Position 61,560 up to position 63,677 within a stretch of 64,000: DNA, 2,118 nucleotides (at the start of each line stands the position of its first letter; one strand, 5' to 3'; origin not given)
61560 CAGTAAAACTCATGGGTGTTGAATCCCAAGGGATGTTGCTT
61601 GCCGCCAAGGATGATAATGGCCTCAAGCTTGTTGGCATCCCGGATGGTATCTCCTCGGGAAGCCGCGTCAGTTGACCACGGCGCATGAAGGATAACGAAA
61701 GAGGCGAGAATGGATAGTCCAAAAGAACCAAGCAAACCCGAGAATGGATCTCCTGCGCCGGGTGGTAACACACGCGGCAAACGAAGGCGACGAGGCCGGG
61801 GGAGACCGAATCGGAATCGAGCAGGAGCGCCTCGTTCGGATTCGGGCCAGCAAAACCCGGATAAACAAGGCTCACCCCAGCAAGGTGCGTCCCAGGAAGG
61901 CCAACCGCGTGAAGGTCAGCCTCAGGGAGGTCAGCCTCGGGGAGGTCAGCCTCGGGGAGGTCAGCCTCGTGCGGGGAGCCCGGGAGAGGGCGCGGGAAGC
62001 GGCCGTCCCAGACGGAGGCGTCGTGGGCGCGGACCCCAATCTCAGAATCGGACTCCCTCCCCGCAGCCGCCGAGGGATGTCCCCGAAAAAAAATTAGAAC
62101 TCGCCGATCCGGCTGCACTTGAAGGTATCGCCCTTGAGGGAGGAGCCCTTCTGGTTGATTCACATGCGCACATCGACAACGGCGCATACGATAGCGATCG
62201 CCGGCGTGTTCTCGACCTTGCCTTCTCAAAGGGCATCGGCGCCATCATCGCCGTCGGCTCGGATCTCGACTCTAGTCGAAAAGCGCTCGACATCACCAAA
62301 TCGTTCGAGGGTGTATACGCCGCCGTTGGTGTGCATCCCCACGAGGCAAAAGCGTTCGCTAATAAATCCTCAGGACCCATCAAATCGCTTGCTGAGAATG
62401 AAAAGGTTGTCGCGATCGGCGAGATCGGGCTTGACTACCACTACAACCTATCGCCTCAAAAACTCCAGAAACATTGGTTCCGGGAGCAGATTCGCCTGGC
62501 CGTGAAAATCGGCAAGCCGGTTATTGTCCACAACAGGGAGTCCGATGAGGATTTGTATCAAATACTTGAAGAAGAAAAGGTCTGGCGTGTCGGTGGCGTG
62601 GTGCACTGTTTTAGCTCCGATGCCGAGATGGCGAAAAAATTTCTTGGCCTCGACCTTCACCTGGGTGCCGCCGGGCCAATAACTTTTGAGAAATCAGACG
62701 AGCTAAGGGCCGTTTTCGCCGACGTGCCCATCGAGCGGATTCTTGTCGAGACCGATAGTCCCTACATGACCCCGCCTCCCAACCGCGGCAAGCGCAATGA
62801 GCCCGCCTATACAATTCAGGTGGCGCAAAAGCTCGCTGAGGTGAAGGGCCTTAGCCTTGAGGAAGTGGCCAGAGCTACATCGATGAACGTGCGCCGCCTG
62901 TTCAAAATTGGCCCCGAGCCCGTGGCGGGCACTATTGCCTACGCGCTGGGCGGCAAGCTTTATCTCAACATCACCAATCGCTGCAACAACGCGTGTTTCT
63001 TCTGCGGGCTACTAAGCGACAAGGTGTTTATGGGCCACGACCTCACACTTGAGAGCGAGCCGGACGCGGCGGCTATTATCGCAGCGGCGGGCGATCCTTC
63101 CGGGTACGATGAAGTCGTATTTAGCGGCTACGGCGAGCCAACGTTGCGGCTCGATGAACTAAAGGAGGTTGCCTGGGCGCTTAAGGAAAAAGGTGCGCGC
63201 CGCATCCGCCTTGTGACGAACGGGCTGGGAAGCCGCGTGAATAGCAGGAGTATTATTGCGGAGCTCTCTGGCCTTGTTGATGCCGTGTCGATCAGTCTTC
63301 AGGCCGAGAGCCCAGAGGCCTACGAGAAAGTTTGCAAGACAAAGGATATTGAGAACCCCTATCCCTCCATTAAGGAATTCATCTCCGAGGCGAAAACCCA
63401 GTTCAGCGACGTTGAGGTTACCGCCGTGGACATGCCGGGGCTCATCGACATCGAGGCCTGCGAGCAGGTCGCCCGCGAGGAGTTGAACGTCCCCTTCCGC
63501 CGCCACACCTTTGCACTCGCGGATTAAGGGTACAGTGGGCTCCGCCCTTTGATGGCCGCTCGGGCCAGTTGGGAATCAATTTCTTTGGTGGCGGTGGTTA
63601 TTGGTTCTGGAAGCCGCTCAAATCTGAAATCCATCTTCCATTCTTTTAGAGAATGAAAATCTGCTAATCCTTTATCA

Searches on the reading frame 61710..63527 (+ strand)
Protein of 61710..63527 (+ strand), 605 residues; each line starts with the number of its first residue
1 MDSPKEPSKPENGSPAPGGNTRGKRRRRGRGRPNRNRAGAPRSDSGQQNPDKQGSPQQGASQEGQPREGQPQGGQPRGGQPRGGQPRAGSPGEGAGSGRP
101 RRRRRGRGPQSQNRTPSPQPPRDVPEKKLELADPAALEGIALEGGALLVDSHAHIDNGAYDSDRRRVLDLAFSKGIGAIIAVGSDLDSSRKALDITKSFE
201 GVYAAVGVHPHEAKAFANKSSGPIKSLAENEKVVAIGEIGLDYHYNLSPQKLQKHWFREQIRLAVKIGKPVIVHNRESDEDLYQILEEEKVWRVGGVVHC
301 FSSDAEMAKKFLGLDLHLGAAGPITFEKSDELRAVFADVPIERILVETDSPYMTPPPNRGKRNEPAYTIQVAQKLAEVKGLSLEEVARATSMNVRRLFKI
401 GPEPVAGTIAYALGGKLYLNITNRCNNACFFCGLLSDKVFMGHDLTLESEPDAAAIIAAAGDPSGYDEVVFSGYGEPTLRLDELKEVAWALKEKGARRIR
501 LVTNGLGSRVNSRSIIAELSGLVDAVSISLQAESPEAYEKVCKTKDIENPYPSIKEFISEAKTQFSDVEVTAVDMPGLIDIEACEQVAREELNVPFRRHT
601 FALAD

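Call 38: find_encoding_contigs(protein=window:61710-63527:+, flank=10000, max_places=3)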
Protein window:61710-63527:+ (605 aa): 7 contigs read that carry it; 3 places shown.
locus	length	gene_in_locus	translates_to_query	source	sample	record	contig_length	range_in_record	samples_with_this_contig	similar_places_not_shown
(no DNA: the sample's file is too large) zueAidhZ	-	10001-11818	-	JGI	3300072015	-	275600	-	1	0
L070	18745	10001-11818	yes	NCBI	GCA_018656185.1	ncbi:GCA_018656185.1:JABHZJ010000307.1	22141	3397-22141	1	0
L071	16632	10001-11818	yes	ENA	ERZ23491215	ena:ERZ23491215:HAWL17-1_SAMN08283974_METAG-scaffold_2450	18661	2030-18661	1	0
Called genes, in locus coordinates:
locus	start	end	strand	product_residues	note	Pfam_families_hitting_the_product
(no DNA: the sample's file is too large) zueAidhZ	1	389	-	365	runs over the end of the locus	PF00226:DnaJ, PF01556:DnaJ_C, PF00684:DnaJ_CXXCXGXG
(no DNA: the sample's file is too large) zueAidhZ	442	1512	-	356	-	PF01628:HrcA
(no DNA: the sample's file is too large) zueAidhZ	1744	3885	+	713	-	PF02743:dCache_1 (faint), PF13426:PAS_9 (faint), PF00989:PAS (faint), PF13188:PAS_8 (weak), PF08448:PAS_4 (weak), PF00512:HisKA, PF02518:HATPase_c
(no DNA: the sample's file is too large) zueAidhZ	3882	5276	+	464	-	PF00072:Response_reg, PF23198:PDE8A_N (faint), PF00158:Sigma54_activat, PF14532:Sigma54_activ_2, PF07728:AAA_5 (faint), PF25601:AAA_lid_14, PF02954:HTH_8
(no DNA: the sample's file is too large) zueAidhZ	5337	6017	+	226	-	PF02223:Thymidylate_kin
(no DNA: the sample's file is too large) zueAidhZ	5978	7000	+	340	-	PF13177:DNA_pol3_delta2, PF00004:AAA (weak), PF13401:AAA_22 (faint)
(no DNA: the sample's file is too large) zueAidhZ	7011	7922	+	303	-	PF04468:PSP1, PF28472:PSP1_3rd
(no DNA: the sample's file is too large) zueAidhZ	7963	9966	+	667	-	PF00133:tRNA-synt_1, PF01406:tRNA-synt_1e (faint), PF09334:tRNA-synt_1g, PF00133:tRNA-synt_1, PF19303:Anticodon_3, PF01588:tRNA_bind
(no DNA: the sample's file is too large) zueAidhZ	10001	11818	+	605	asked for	PF01026:TatD_DNase, PF04055:Radical_SAM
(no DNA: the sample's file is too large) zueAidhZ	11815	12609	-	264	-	-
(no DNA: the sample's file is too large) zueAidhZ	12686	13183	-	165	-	-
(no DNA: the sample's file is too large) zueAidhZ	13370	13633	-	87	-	-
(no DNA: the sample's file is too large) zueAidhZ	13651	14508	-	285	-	PF00226:DnaJ, PF01556:DnaJ_C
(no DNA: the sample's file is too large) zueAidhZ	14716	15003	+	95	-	-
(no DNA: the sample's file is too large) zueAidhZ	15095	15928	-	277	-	PF00378:ECH_1, PF16113:ECH_2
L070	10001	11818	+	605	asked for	PF01026:TatD_DNase, PF04055:Radical_SAM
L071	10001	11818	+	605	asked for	PF01026:TatD_DNase, PF04055:Radical_SAM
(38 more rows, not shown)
